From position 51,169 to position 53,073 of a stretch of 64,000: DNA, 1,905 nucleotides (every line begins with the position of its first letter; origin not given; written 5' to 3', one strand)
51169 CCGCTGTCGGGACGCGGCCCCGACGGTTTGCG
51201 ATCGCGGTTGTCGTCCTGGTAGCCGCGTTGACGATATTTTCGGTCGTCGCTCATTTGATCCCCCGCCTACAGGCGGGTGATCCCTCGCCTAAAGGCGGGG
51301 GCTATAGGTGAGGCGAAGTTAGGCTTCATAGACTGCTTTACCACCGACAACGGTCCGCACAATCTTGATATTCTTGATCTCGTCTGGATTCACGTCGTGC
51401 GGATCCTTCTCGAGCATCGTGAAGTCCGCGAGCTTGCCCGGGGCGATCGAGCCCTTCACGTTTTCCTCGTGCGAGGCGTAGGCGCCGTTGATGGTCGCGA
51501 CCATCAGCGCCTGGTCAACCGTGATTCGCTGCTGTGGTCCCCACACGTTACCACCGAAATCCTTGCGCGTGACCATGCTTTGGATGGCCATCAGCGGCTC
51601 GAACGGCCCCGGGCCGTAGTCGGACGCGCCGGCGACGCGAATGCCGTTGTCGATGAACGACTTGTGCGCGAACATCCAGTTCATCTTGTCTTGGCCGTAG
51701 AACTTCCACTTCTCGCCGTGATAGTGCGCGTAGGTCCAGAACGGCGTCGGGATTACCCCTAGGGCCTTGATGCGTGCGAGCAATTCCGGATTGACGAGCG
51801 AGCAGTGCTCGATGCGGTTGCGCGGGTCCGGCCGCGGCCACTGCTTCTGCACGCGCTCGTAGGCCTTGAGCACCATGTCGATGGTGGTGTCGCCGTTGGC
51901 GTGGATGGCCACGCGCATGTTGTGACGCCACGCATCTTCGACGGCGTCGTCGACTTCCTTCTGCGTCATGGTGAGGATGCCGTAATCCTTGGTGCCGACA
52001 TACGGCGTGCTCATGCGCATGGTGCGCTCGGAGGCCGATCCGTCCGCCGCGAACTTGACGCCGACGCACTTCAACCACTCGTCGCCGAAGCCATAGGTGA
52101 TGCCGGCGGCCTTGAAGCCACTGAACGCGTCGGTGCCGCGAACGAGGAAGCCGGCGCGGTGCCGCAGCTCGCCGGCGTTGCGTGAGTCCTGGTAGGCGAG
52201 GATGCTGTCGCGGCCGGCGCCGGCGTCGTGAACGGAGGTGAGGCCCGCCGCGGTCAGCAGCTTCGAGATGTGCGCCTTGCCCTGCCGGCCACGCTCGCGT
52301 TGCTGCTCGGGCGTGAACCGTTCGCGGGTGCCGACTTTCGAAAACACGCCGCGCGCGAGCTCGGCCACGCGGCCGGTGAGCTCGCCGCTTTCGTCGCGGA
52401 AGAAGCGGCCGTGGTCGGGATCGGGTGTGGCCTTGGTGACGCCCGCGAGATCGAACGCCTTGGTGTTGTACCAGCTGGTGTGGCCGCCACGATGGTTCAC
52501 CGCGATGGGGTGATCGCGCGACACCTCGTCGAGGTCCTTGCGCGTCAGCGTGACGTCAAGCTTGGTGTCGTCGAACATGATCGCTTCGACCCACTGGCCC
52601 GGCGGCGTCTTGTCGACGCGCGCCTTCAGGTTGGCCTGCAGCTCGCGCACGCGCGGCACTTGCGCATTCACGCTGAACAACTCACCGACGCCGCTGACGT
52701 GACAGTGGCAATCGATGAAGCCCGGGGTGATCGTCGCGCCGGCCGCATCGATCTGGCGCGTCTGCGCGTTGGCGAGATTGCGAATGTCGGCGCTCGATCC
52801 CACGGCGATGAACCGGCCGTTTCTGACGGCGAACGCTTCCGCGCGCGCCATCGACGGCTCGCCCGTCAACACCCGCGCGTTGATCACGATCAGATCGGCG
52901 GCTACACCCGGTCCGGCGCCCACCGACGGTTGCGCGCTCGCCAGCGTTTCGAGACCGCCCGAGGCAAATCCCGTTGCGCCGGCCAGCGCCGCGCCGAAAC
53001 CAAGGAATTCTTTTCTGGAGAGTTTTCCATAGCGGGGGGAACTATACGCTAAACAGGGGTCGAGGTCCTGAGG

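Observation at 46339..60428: A 14-kb tract in which six genes carry about 12 frame disruptions while 46 kb of upstream core genes carry none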

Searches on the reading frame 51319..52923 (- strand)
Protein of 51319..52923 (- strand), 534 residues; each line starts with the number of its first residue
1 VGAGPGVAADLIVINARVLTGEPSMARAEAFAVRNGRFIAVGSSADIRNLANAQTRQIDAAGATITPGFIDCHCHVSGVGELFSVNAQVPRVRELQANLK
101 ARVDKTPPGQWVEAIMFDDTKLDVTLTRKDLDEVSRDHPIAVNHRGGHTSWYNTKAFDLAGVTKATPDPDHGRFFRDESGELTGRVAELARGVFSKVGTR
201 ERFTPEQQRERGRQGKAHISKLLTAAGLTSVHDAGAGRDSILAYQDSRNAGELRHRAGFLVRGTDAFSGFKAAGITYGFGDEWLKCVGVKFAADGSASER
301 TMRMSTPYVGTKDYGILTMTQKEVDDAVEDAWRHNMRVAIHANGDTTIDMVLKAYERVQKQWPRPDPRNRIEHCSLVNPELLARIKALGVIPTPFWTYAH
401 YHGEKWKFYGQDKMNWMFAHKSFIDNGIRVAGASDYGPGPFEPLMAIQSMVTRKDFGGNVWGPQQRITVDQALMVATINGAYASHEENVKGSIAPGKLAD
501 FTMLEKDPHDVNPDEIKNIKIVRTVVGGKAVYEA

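Call 8: find_related_loci(query=window:51319-52923:-, collection=genome_contigs, flank=10000)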
Query window:51319-52923:- (534 aa) in genome_contigs; peptide patterns used: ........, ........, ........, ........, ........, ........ (x = any residue, [..] = any of these).
177 stretches matched a pattern; 84 encode a relative of the query (tblastn E <= 1e-3); the best 80 are kept; 79 distinct loci.
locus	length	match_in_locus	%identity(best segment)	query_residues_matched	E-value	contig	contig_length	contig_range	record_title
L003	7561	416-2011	93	3-534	0e+0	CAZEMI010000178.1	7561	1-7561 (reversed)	MAG TPA_asm: uncultured Acidobacterium sp. isolate binchicken_co31_34 genome assembly, contig: k141_2371568, whole genom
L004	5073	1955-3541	87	4-534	0e+0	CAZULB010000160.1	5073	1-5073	MAG TPA_asm: uncultured bacterium isolate SRP237561_co1_357 genome assembly, contig: NODE_36397_length_5073_cov_3.265644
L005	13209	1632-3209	87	7-532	0e+0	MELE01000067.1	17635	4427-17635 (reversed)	MAG: Acidobacteria bacterium RIFCSPLOWO2_12_FULL_67_14b rifcsplowo2_12_scaffold_18186, whole genome shotgun sequence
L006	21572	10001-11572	85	10-533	0e+0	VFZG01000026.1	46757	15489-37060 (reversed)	MAG: Acidimicrobiia bacterium isolate M_DeepCast_65m_m2_224 M_DeepCast_65m_m2_224_Ga0194120_10001264, whole genome shotg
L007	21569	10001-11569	78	10-532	0e+0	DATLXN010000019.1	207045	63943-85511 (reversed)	MAG TPA_asm: Vicinamibacterales bacterium isolate SMAG_U13247 k141_170937, whole genome shotgun sequence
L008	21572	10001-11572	77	10-533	0e+0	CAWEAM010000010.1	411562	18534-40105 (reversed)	MAG: uncultured Acidobacteriota bacterium isolate MFD04850.bin.2.364 genome assembly, contig: contig_57366, whole genome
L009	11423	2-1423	82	59-532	0e+0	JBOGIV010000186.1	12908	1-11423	MAG: Vicinamibacterales bacterium isolate M3-S_metawrap_bin.87 k127_526831, whole genome shotgun sequence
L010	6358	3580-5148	71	10-532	0e+0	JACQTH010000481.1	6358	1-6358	MAG: Acidobacteria bacterium isolate NC_groundwater_1406_Ag_S-0.65um_65_44 S_p65_S5_coassembly_k141_3562521, whole genom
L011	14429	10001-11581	71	4-532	0e+0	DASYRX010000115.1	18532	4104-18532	MAG TPA_asm: Gemmatimonadaceae bacterium isolate SMAG_U4522 k141_1521815, whole genome shotgun sequence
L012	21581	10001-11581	71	7-532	0e+0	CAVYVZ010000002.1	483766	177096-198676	MAG: uncultured Acidobacteriota bacterium isolate MFD09206.bin.2.2 genome assembly, contig: contig_10338, whole genome s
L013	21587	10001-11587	70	4-534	0e+0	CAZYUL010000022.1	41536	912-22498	MAG TPA_asm: uncultured Gemmatimonas sp. isolate SRP329715_co2_29 genome assembly, contig: NODE_1947_length_41536_cov_20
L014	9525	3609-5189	70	4-532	0e+0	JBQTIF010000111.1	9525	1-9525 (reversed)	MAG: Gemmatimonadaceae bacterium isolate SAR189 c_000000269266, whole genome shotgun sequence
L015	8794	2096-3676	69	4-532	0e+0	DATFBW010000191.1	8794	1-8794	MAG TPA_asm: Gemmatimonadaceae bacterium isolate SMAG_U8538 k141_60459, whole genome shotgun sequence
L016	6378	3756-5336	69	7-532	0e+0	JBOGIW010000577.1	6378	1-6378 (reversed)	MAG: Vicinamibacterales bacterium isolate M3-S_metawrap_bin.136 k127_888960, whole genome shotgun sequence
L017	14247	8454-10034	69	4-532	0e+0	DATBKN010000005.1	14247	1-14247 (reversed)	MAG TPA_asm: Gemmatimonadaceae bacterium isolate SMAG_U3947 k141_2829479, whole genome shotgun sequence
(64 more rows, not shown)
